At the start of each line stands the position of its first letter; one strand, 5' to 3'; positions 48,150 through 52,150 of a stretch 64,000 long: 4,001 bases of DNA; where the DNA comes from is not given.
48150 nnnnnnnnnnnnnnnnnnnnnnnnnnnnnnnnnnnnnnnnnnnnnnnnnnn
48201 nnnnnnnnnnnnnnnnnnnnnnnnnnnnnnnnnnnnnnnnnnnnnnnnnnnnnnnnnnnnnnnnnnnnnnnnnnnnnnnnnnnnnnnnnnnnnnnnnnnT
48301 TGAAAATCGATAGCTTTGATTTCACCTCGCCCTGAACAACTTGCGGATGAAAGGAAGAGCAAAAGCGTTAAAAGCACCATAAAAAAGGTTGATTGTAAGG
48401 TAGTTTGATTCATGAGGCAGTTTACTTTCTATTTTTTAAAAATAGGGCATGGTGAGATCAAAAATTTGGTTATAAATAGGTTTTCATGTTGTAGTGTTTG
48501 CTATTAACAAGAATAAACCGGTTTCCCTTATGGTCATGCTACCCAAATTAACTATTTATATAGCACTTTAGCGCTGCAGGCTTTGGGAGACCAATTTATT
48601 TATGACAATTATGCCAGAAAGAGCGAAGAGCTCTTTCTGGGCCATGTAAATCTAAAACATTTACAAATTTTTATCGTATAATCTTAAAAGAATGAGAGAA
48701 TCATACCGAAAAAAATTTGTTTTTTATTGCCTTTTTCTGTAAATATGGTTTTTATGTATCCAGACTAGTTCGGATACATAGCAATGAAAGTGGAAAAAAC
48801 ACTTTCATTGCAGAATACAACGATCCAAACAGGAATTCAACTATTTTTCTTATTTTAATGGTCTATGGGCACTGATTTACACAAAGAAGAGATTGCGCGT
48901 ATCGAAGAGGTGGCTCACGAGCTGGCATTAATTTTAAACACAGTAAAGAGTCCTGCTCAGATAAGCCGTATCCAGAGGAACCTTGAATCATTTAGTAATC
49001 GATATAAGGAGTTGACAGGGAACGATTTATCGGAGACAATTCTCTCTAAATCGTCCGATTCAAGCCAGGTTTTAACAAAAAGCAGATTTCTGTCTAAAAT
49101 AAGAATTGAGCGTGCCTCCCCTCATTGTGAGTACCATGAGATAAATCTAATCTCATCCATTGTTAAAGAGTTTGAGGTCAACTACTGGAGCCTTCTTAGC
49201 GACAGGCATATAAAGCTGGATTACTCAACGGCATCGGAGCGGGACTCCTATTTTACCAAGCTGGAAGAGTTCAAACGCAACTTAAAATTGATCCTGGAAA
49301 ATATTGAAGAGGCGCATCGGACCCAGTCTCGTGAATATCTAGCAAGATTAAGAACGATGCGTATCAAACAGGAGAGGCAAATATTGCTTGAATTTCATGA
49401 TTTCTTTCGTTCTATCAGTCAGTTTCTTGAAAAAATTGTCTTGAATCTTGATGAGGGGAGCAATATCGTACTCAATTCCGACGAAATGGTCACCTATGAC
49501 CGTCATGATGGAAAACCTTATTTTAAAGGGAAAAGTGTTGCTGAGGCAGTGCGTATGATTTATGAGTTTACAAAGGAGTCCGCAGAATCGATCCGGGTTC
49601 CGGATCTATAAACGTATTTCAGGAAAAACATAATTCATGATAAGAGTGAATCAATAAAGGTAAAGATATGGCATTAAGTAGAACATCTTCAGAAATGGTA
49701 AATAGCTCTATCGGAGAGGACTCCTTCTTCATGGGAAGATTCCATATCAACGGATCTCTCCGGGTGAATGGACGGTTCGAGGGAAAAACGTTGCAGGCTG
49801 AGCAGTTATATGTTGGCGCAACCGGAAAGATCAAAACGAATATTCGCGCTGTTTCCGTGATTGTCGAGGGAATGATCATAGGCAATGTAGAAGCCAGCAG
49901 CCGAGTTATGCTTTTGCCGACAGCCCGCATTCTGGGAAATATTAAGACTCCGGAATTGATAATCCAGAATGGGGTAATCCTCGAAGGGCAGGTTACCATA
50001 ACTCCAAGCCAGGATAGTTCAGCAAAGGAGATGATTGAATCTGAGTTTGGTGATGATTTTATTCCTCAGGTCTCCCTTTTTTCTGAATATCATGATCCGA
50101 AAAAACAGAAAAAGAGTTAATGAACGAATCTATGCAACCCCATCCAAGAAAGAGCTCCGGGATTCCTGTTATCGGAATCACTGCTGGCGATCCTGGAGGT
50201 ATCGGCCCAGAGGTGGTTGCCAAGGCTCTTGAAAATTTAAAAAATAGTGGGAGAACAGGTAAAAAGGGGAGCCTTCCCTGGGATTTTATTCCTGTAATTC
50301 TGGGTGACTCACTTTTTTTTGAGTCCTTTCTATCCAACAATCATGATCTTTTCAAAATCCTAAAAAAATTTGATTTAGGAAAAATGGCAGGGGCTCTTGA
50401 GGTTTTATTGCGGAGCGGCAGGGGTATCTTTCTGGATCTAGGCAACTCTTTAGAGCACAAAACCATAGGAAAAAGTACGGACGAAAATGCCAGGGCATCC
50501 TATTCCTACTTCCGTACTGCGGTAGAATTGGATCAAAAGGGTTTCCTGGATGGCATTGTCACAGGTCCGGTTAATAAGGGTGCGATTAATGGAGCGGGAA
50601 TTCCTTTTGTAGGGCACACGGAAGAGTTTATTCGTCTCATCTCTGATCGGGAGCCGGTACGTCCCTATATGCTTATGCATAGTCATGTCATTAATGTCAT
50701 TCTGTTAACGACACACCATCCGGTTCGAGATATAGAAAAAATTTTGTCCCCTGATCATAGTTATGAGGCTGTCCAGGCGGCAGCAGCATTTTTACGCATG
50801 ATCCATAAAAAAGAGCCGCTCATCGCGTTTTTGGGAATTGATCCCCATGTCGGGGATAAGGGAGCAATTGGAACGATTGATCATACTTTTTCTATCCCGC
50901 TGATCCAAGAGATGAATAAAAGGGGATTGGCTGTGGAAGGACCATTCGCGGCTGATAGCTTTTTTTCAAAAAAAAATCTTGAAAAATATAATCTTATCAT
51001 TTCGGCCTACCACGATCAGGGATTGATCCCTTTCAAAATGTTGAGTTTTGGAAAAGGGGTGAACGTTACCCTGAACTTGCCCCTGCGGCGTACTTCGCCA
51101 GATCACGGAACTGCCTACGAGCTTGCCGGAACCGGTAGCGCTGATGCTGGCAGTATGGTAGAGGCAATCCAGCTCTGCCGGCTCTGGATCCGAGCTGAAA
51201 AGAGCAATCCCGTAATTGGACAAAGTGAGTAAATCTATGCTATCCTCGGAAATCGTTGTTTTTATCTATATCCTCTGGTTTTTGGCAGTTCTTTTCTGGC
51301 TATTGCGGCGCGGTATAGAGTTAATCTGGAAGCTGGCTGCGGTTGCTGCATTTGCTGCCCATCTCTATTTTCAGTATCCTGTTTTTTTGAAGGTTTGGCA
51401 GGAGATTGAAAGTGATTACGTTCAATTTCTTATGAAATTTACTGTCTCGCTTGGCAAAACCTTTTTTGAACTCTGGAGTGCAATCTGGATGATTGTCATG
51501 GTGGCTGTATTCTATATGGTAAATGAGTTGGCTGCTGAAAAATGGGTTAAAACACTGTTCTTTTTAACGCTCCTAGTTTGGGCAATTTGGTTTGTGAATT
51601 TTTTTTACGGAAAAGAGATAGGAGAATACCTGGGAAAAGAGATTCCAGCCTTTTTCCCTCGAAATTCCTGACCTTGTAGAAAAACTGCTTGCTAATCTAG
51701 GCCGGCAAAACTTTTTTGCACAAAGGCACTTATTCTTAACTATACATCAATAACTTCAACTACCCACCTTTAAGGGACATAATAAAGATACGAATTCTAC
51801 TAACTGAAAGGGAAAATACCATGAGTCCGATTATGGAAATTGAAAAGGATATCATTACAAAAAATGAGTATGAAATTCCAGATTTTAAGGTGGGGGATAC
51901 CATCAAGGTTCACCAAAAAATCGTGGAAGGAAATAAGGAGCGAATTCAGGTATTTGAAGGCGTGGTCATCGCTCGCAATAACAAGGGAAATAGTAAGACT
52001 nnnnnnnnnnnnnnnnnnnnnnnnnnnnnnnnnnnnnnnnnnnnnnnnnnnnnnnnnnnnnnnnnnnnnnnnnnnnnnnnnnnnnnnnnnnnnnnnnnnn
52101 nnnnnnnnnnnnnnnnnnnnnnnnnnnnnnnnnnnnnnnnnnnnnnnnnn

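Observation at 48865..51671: Hypothetical protein, bactofilin and pdxA (TAATG-coupled), plus a membrane protein, as a single unit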

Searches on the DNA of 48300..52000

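Call 78: search_rna_families(source=window, start=48300, end=52000, threshold=evalue, max_evalue=1)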
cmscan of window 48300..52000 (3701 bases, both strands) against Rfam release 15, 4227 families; matches with E-value up to 1: 1.
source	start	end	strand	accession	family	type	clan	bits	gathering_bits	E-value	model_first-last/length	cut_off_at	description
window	50219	50278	-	RF02126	GHRLOS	Gene; lncRNA;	-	16.9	48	0.6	1-70/70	no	Ghrelin opposite strand RNA conserved region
